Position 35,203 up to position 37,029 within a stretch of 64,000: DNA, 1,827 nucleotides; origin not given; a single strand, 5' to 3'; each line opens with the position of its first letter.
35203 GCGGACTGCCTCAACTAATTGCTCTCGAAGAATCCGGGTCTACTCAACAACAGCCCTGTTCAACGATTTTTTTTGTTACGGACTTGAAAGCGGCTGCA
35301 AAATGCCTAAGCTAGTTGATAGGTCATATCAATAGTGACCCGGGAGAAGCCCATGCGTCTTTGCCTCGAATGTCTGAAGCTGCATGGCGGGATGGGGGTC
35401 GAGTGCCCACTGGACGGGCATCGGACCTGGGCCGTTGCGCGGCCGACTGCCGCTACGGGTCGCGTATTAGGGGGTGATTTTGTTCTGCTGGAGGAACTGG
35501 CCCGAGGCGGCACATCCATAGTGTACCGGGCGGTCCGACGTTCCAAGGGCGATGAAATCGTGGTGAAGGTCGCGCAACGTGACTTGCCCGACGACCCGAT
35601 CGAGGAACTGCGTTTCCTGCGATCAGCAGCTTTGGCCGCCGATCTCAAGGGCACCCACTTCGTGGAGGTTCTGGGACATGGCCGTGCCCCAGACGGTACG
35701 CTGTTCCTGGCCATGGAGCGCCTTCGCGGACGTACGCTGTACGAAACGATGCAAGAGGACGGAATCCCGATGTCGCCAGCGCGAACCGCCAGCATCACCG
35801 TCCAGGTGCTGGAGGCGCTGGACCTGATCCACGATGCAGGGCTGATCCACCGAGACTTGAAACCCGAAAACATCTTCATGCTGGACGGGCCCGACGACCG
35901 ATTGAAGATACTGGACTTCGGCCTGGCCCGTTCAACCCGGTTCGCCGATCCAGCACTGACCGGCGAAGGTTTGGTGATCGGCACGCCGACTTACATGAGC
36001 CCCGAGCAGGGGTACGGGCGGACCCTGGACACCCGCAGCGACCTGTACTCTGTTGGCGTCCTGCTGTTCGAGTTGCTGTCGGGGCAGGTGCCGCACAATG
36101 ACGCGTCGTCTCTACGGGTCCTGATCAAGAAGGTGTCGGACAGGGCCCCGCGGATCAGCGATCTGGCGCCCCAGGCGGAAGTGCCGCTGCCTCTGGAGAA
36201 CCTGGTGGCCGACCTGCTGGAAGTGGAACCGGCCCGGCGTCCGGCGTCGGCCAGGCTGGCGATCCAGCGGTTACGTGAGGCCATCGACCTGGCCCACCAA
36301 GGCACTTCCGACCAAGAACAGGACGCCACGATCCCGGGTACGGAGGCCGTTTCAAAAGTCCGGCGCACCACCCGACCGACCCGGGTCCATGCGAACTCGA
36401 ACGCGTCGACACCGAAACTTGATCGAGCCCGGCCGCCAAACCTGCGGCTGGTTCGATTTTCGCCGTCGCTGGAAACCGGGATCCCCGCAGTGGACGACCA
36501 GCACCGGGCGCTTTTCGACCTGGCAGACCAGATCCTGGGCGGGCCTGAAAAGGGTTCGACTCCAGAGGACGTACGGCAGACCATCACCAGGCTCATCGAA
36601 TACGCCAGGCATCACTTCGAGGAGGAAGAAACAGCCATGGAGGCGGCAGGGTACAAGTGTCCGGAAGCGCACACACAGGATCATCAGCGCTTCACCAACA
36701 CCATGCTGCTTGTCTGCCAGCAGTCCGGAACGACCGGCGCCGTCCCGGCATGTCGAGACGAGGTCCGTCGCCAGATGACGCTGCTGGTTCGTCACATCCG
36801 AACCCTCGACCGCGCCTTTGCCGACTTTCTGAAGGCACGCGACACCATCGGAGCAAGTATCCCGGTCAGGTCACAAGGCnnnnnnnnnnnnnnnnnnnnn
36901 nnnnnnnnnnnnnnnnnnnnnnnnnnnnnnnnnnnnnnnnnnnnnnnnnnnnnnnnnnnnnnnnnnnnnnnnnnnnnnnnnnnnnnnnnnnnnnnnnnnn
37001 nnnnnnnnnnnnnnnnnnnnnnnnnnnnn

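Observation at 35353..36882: Ser/Thr kinase fused to a bacteriohemerythrin domain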

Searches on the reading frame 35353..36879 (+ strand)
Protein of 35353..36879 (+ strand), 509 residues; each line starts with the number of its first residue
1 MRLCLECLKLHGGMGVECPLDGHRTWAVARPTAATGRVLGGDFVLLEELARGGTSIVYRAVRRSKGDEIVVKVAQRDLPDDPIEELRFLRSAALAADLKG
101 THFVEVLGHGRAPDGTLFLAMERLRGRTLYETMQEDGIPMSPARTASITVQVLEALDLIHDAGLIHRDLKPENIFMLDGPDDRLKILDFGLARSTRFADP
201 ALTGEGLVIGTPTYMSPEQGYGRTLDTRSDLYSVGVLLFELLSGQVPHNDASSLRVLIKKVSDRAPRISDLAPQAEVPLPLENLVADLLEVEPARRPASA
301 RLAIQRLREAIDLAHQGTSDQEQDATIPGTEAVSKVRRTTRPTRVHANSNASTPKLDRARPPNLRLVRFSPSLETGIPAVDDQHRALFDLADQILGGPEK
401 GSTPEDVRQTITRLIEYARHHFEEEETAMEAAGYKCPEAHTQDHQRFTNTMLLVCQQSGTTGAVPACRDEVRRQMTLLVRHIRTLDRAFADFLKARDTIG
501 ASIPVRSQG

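Call 3: search_protein_families(library=pfam, proteins=[window:35353-36879:+], max_evalue=1)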
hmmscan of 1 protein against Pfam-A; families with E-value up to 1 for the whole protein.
window:35353-36879:+ (509 aa): 9 families
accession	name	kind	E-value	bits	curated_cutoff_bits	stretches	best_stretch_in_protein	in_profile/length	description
PF00069.31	Pkinase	-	1.8e-38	132.9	31.7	1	45-300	3-255/263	Protein kinase domain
PF07714.23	PK_Tyr_Ser-Thr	-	3.4e-25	89.3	23.1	1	45-302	3-254/258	Protein tyrosine and serine/threonine kinase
PF01814.28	Hemerythrin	-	1.3e-09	39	25.3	1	376-487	2-121/127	Hemerythrin HHE cation binding domain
PF03109.22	ABC1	-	3.6e-05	23.5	22.9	1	118-195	144-217/244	ABC1 atypical kinase-like domain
PF01636.29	APH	-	5.6e-05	23.4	23.2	2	59-162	15-110/239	Phosphotransferase enzyme family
PF06293.20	Kdo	-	0.0094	15.8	21.3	1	118-193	93-170/207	Lipopolysaccharide kinase (Kdo/WaaP) family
PF17667.7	Pkinase_fungal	-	0.022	13.9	24.1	1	157-231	301-376/387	Fungal protein kinase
PF14531.12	Kinase-like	-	0.17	11.5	25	1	128-176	131-178/289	Kinase-like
PF22703.2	Cdc6_lid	-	0.26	11.6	27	0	295-320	31-56/68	Cdc6 AAA+ ATPase-type lid domain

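Call 4: search_protein_families(library=ncbifam, proteins=[window:35353-36879:+], max_evalue=1)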
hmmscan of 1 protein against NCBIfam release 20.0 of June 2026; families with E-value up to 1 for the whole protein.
window:35353-36879:+ (509 aa): 24 families
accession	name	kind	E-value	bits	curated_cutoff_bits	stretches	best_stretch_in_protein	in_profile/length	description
NF033483.0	PknB_PASTA_kin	equivalog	1.3e-67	229.1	450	1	36-351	2-309/563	Stk1 family PASTA domain-containing Ser/Thr kinase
NF052427.1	StpK7MSMEG_1200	equivalog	1.2e-42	146.3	900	1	41-324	7-282/601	serine/threonine protein kinase StpK7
TIGR03903.1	TOMM_kin_cyc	equivalog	4.4e-42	144.1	705.75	1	66-310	3-247/1267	TOMM system kinase/cyclase fusion protein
NF047741.1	antiphage_MADS6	equivalog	2.1e-38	132.3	460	2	146-325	302-476/612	methylation-associated defense system protein kinase MAD6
NF038150.1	lanthi_synth_IV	equivalog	5.1e-33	114.4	650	1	18-361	167-506/851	class IV lanthionine synthetase LanL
NF053615.1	SerThrKinAfsKStmc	equivalog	4.6e-25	88.4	1300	1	41-354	13-309/809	protein serine/threonine kinase AfsK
NF009651.0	PRK13184.1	equivalog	2.8e-23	81.9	839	1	45-327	6-303/932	serine/threonine-protein kinase PknD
TIGR02481.1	hemeryth_dom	domain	3.1e-23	82.2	51.75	1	369-493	2-126/126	hemerythrin domain-containing protein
NF033749.1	bact_hemeryth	subfamily_domain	1.3e-20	73.8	84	1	368-494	3-129/129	bacteriohemerythrin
NF033442.0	BREX_PglW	equivalog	1.3e-20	72.9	990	2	32-194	503-662/1391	BREX system serine/threonine kinase PglW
NF002007.0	PRK00808.1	equivalog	4.3e-15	56.1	109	1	367-495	4-129/156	bacteriohemerythrin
NF043056.1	T4SS_LegK1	equivalog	1.1e-11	44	550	1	118-241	155-283/516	Dot/Icm T4SS effector kinase LegK1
NF038151.1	lanthi_synth_III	equivalog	9.3e-11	40.8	575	1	57-255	236-438/833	class III lanthionine synthetase LanKC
NF002522.0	PRK01917.1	equivalog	1.4e-10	41.2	162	1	371-497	14-135/145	cation-binding hemerythrin HHE family protein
NF058632.1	SerThrKinPrkT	equivalog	3.4e-10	39.4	280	1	30-190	10-163/322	serine/threonine protein kinase PrkT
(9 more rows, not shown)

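Call 10: find_homologous_proteins(query=window:35353-36879:+, max_evalue=1e-10)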
Query window:35353-36879:+ (509 aa): 6072 proteins with E <= 1e-10 among 8000 candidates; the best 120 are listed.
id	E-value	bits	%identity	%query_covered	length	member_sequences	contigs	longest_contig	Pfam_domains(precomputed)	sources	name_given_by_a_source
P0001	9.5e-295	996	100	89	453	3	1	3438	PF01814.29,PF07714.24,PF00069.32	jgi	jgi:hemerythrin-like metal-binding protein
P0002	9.6e-131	455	48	99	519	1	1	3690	PF01814.29,PF07714.24,PF00069.32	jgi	-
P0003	2.1e-93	331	40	97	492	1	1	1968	PF07714.24,PF00069.32,PF03109.23,PF01636.30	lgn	-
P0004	2.5e-74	269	35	52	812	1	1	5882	PF06293.21,PF07714.24,PF00069.32,PF03109.23,PF17667.8,PF01636.30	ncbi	-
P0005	2.7e-74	269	38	52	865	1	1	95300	PF07714.24,PF00069.32,PF03109.23,PF17667.8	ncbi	-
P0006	3.5e-67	245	38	51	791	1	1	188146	PF06293.21,PF07714.24,PF00069.32,PF03109.23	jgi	jgi:serine/threonine-protein kinase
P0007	2.7e-66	242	40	70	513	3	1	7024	PF07714.24,PF00069.32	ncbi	-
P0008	4.2e-66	241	38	54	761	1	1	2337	PF06293.21,PF07714.24,PF00069.32,PF03109.23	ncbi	ncbi:MAG TPA: serine/threonine-protein kinase, partial [Polyangia bacterium]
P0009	7.7e-66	241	36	52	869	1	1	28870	PF06293.21,PF07714.24,PF00069.32,PF03109.23,PF17667.8,PF01636.30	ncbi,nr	ncbi:MAG: serine/threonine protein kinase [Deltaproteobacteria bacterium]|nr:MAG: serine/threonine p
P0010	2.7e-65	239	38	43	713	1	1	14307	PF06293.21,PF07714.24,PF00069.32,PF03109.23,PF14531.13,PF17667.8,PF01636.30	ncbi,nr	ncbi:MAG: protein kinase [Polyangiaceae bacterium]|nr:protein kinase [Polyangiaceae bacterium]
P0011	2.9e-65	239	35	49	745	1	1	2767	PF06293.21,PF07714.24,PF00069.32,PF03109.23,PF14531.13,PF01163.29,PF17667.8,PF01636.30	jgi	jgi:serine/threonine protein kinase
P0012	4.5e-64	235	42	61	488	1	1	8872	PF07714.24,PF00069.32,PF01636.30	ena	-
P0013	4.6e-64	235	41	58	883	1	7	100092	PF07714.24,PF00069.32,PF00027.36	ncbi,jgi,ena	jgi:CRP-like cAMP-binding protein/tRNA A-37 threonylcarbamoyl transferase component Bud32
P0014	1.5e-63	233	38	40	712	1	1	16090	PF07714.24,PF00069.32,PF03109.23,PF14531.13,PF17667.8,PF01636.30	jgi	jgi:serine/threonine protein kinase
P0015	8.2e-63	231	40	61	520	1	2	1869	PF07714.24,PF00069.32,PF03109.23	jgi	-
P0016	5.9e-62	228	37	51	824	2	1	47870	PF06293.21,PF07714.24,PF00069.32,PF03109.23,PF14531.13,PF01163.29,PF01636.30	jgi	jgi:serine/threonine-protein kinase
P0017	6.2e-62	228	40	58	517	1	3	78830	PF07714.24,PF00069.32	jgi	jgi:serine/threonine-protein kinase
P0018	7.9e-62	227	37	40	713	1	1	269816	PF07714.24,PF00069.32,PF03109.23,PF14531.13,PF17667.8,PF01636.30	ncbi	-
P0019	3.6e-61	225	42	61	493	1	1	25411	PF07714.24,PF00069.32,PF01636.30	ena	-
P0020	1.2e-60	223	35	48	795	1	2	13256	PF06293.21,PF07714.24,PF00069.32,PF03109.23,PF14531.13,PF17667.8,PF01636.30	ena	-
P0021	2.3e-60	223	36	43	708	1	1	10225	PF07714.24,PF00069.32,PF03109.23,PF14531.13,PF17667.8,PF01636.30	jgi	jgi:serine/threonine protein kinase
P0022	2.2e-57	213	35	47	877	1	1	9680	PF06293.21,PF07714.24,PF00069.32,PF03109.23,PF01636.30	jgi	jgi:serine/threonine protein kinase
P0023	2.5e-57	213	33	54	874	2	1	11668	PF06293.21,PF07714.24,PF00069.32,PF03109.23,PF14531.13,PF17667.8,PF01636.30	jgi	jgi:serine/threonine protein kinase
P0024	1.6e-55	207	38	59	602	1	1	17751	PF07714.24,PF00069.32,PF03109.23,PF01636.30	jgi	jgi:serine/threonine protein kinase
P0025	1.9e-55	206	36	71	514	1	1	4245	PF07714.24,PF00069.32,PF01636.30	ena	-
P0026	1.3e-53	200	35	52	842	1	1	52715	PF13414.13,PF13428.13,PF17667.8,PF14559.13,PF06293.21,PF07714.24,PF00069.32,PF03109.23,PF13424.13,PF13432.13,PF07719.24,PF01636.30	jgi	jgi:serine/threonine protein kinase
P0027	2.5e-53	199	38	63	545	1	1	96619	PF07714.24,PF00069.32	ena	-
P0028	2.8e-53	199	41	55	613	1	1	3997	PF07714.24,PF00069.32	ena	-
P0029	1.2e-52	197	42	55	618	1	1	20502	PF07714.24,PF00069.32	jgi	jgi:eukaryotic-like serine/threonine-protein kinase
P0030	1.3e-52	197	33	56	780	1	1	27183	PF06293.21,PF07714.24,PF00069.32,PF00226.37,PF03109.23,PF01636.30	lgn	-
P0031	1.8e-52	197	42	52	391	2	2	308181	PF07714.24,PF00069.32,PF03109.23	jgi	-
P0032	4.4e-52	195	38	60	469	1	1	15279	PF07714.24,PF00069.32,PF03109.23,PF01636.30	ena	-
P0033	4.7e-51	192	38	62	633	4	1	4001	PF06293.21,PF07714.24,PF00069.32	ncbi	-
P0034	1.2e-50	190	39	60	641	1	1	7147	PF07714.24,PF00069.32,PF08308.18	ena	-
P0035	1.2e-50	190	35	55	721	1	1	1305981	PF07714.24,PF00069.32,PF01551.30,PF03109.23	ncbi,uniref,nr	ncbi:protein kinase [Streptomyces sp. NBC_01408]|uniref:protein kinase domain-containing protein n=1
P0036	1.8e-50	190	37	62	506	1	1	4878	PF07714.24,PF00069.32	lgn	-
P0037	2.3e-50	190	38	57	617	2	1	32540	PF07714.24,PF00069.32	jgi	jgi:serine/threonine protein kinase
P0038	3.2e-50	189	42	53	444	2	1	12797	PF07714.24,PF00069.32,PF03109.23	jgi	jgi:hypothetical protein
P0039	3.3e-50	189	35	41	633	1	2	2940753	PF06293.21,PF07714.24,PF00069.32,PF03109.23,PF14531.13,PF01636.30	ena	-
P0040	3.3e-50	189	38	55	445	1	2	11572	PF07714.24,PF00069.32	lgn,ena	-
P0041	3.5e-50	189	39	52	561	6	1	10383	PF07714.24,PF00069.32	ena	-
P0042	1.0e-49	187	41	53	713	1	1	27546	PF07714.24,PF00069.32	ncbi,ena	-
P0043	1.3e-49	187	33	64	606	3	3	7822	PF06293.21,PF07714.24,PF00069.32,PF03109.23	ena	-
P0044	1.5e-49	187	32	56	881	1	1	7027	PF06293.21,PF07714.24,PF00069.32,PF03109.23,PF14531.13,PF17667.8,PF01636.30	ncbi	-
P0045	2.2e-49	186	42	52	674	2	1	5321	PF07714.24,PF00069.32,PF03109.23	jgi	jgi:serine/threonine protein kinase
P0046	3.1e-49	186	40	62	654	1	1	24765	PF07714.24,PF00069.32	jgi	jgi:serine/threonine protein kinase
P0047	3.3e-49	186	42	55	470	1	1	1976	PF07714.24,PF00069.32,PF01636.30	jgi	-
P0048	4.5e-49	185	38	59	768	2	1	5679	PF07714.24,PF00069.32,PF02518.32,PF00512.32,PF01636.30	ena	-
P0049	5.0e-49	185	37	64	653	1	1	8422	PF07714.24,PF00069.32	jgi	jgi:serine/threonine protein kinase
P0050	7.9e-49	185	38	59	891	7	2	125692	PF07714.24,PF00069.32,PF13240.12,PF12773.14,PF03109.23,PF13424.13,PF01636.30,PF13191.13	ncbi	-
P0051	1.3e-48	184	40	48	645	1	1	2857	PF07714.24,PF00069.32,PF01636.30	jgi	jgi:tRNA A-37 threonylcarbamoyl transferase component Bud32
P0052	1.4e-48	184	37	58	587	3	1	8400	PF07714.24,PF00069.32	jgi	jgi:serine/threonine-protein kinase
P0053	1.7e-48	183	38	46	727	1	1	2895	PF07714.24,PF00069.32,PF03109.23,PF14531.13,PF17667.8,PF01636.30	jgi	jgi:serine/threonine-protein kinase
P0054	2.0e-48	183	38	54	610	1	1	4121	PF14559.13,PF07714.24,PF00069.32,PF03109.23,PF13432.13,PF07719.24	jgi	jgi:serine/threonine-protein kinase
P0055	2.1e-48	183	38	63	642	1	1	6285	PF07714.24,PF00069.32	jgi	jgi:eukaryotic-like serine/threonine-protein kinase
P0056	3.2e-48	183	38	54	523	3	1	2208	PF07714.24,PF00069.32,PF01636.30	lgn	-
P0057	4.5e-48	182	36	69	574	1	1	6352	PF07714.24,PF00069.32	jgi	jgi:serine/threonine-protein kinase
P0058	6.7e-48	181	38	51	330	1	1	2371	PF07714.24,PF00069.32,PF03109.23,PF01636.30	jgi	jgi:eukaryotic-like serine/threonine-protein kinase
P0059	1.6e-47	180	40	57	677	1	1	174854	PF07714.24,PF00069.32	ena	-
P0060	2.9e-47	179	42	52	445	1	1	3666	PF07714.24,PF00069.32,PF03109.23,PF01636.30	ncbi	ncbi:MAG: serine/threonine-protein kinase, partial [Persicimonas sp.]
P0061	3.0e-47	179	39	52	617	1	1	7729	PF06293.21,PF07714.24,PF00069.32,PF03109.23,PF17667.8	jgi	jgi:serine/threonine-protein kinase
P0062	3.3e-47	179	40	51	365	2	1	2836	PF07714.24,PF00069.32,PF12773.14,PF03109.23,PF01636.30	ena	-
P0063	4.2e-47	179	34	61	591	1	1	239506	PF07714.24,PF00069.32,PF03109.23,PF01636.30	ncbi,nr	ncbi:MAG: protein kinase [Deltaproteobacteria bacterium]|nr:protein kinase [Deltaproteobacteria bact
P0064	4.8e-47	179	40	54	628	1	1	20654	PF06293.21,PF07714.24,PF00069.32,PF03109.23,PF13432.13,PF01636.30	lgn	-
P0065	5.2e-47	179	42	52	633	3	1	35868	PF07714.24,PF00069.32,PF03109.23,PF01636.30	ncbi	ncbi:MAG: serine/threonine-protein kinase [Persicimonas sp.]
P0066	5.7e-47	178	36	59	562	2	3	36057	PF06293.21,PF07714.24,PF00069.32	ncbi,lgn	-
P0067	6.1e-47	178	38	58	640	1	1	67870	PF07714.24,PF00069.32,PF01636.30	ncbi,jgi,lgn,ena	jgi:serine/threonine-protein kinase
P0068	6.4e-47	178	40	56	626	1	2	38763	PF07714.24,PF00069.32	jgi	jgi:serine/threonine-protein kinase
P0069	8.1e-47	178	36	54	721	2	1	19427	PF07714.24,PF00069.32,PF01551.30,PF03109.23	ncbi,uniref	ncbi:protein kinase domain-containing protein [Streptomyces tibetensis]|uniref:protein kinase domain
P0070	1.0e-46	178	39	56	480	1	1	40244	PF07714.24,PF00069.32,PF00072.31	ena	-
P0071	1.1e-46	177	39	47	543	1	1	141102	PF07714.24,PF00069.32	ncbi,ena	-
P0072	1.1e-46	177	40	47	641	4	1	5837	PF07714.24,PF00069.32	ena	-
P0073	1.3e-46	177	38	53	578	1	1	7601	PF07714.24,PF00069.32,PF23914.2,PF03109.23,PF13432.13,PF13646.13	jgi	jgi:serine/threonine-protein kinase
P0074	1.4e-46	177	37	58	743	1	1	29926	PF07714.24,PF00069.32,PF03109.23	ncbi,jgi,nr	ncbi:MAG TPA: serine/threonine-protein kinase [Myxococcota bacterium]|jgi:hypothetical protein|nr:se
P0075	1.6e-46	177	40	47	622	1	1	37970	PF07714.24,PF00069.32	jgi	jgi:serine/threonine-protein kinase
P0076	2.0e-46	177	36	62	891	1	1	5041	PF07714.24,PF00069.32,PF12773.14,PF03109.23,PF13424.13,PF13401.13,PF01636.30,PF13191.13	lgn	-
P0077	2.1e-46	176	41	52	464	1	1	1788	PF07714.24,PF00069.32,PF01636.30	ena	-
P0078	2.8e-46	176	38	52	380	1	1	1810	PF07714.24,PF00069.32,PF01636.30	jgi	jgi:eukaryotic-like serine/threonine-protein kinase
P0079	3.9e-46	176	41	52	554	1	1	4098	PF07714.24,PF00069.32,PF03109.23,PF01636.30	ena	-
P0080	4.3e-46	176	34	53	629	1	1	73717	PF07714.24,PF00069.32,PF03109.23,PF01636.30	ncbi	-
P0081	4.8e-46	175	39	47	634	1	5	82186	PF07714.24,PF00069.32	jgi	jgi:serine/threonine protein kinase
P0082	7.3e-46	175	40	47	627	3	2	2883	PF07714.24,PF00069.32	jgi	jgi:serine/threonine protein kinase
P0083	7.7e-46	175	39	47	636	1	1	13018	PF07714.24,PF00069.32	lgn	-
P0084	8.1e-46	175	37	65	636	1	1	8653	PF07714.24,PF00069.32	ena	-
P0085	8.5e-46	175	35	64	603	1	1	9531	PF07714.24,PF00069.32,PF03109.23,PF13646.13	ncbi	-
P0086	8.5e-46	175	41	52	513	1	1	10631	PF07714.24,PF00069.32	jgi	jgi:serine/threonine-protein kinase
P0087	1.0e-45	174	38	52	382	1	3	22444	PF07714.24,PF00069.32,PF01636.30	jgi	jgi:eukaryotic-like serine/threonine-protein kinase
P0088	1.2e-45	174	40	52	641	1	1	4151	PF07714.24,PF00069.32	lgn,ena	-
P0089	1.2e-45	174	31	67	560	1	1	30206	PF07714.24,PF00069.32,PF08308.18,PF01636.30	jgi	jgi:serine/threonine-protein kinase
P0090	1.3e-45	174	40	52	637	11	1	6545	PF07714.24,PF00069.32,PF01636.30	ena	-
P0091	1.3e-45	174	38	62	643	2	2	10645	PF07714.24,PF00069.32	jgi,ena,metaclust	metaclust:\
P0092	1.5e-45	174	39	55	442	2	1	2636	PF07714.24,PF00069.32,PF03109.23,PF01636.30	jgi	jgi:serine/threonine-protein kinase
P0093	1.6e-45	174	38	61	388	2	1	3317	PF07714.24,PF00069.32,PF03109.23,PF01636.30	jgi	-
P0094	1.7e-45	174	39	48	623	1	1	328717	PF07714.24,PF00069.32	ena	-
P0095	2.2e-45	173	42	54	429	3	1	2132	PF07714.24,PF00069.32,PF03109.23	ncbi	-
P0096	2.3e-45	173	42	45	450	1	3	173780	PF06293.21,PF07714.24,PF00069.32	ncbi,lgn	-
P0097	2.5e-45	173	37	52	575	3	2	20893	PF07714.24,PF00069.32,PF03109.23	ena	-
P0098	3.1e-45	173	37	58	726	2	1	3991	PF07714.24,PF00069.32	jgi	-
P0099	3.4e-45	173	37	55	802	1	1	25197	PF07714.24,PF00069.32,PF08308.18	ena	-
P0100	3.7e-45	172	37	55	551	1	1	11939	PF07714.24,PF00069.32,PF01636.30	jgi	jgi:serine/threonine-protein kinase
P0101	4.5e-45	172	39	57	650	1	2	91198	PF07714.24,PF00069.32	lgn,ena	-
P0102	4.9e-45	172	41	54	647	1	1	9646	PF07714.24,PF00069.32,PF01636.30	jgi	jgi:eukaryotic-like serine/threonine-protein kinase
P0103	4.9e-45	172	38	59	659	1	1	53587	PF07714.24,PF00069.32,PF01636.30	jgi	jgi:serine/threonine-protein kinase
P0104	5.1e-45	172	33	68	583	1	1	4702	PF06293.21,PF07714.24,PF00069.32,PF18595.7,PF03109.23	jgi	-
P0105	5.4e-45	172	37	60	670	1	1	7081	PF07714.24,PF00069.32,PF03109.23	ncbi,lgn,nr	ncbi:MAG: serine/threonine protein kinase [Anaerolineae bacterium]|nr:serine/threonine protein kinas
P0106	5.7e-45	172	38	48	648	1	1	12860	PF07714.24,PF00069.32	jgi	jgi:eukaryotic-like serine/threonine-protein kinase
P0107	6.0e-45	172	38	49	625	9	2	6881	PF07714.24,PF00069.32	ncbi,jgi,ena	jgi:serine/threonine-protein kinase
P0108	6.4e-45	172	39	59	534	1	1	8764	PF07714.24,PF00069.32,PF03109.23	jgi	jgi:serine/threonine-protein kinase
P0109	7.4e-45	171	35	53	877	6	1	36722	PF07714.24,PF00069.32,PF01636.30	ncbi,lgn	-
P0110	7.7e-45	171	37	61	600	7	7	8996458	PF07714.24,PF00069.32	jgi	jgi:hypothetical protein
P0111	7.9e-45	171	38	60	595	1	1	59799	PF07714.24,PF00069.32,PF08308.18,PF01636.30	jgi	jgi:serine/threonine protein kinase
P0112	8.3e-45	171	38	48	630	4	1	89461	PF07714.24,PF00069.32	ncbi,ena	-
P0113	8.6e-45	171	36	66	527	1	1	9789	PF07714.24,PF00069.32,PF03109.23,PF01636.30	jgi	jgi:serine/threonine protein kinase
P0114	8.9e-45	171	39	48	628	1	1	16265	PF07714.24,PF00069.32,PF03109.23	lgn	-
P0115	9.2e-45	171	39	59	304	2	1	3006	PF07714.24,PF00069.32,PF03109.23,PF01636.30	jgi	-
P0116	1.1e-44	171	40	53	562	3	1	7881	PF06293.21,PF07714.24,PF00069.32,PF03109.23,PF01636.30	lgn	-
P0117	1.1e-44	171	39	58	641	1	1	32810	PF07714.24,PF00069.32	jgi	jgi:eukaryotic-like serine/threonine-protein kinase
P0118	1.1e-44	171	34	61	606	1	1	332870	PF06293.21,PF07714.24,PF00069.32,PF03109.23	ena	-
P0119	1.1e-44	171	35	53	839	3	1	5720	PF07714.24,PF00069.32,PF03109.23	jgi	-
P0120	1.3e-44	171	36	61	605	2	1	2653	PF07714.24,PF00069.32,PF03109.23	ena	-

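Call 27: find_encoding_contigs(protein=P0002, flank=10000)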
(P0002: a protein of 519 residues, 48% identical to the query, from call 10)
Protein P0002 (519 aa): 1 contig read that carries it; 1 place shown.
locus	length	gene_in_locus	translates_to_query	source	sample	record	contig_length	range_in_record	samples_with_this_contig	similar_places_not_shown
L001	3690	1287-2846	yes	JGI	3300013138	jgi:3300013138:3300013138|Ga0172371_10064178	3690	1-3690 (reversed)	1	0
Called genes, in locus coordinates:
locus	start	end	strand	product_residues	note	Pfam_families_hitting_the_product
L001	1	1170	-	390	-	?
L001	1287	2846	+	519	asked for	PF00069:Pkinase, PF07714:PK_Tyr_Ser-Thr, PF01814:Hemerythrin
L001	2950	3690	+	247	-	?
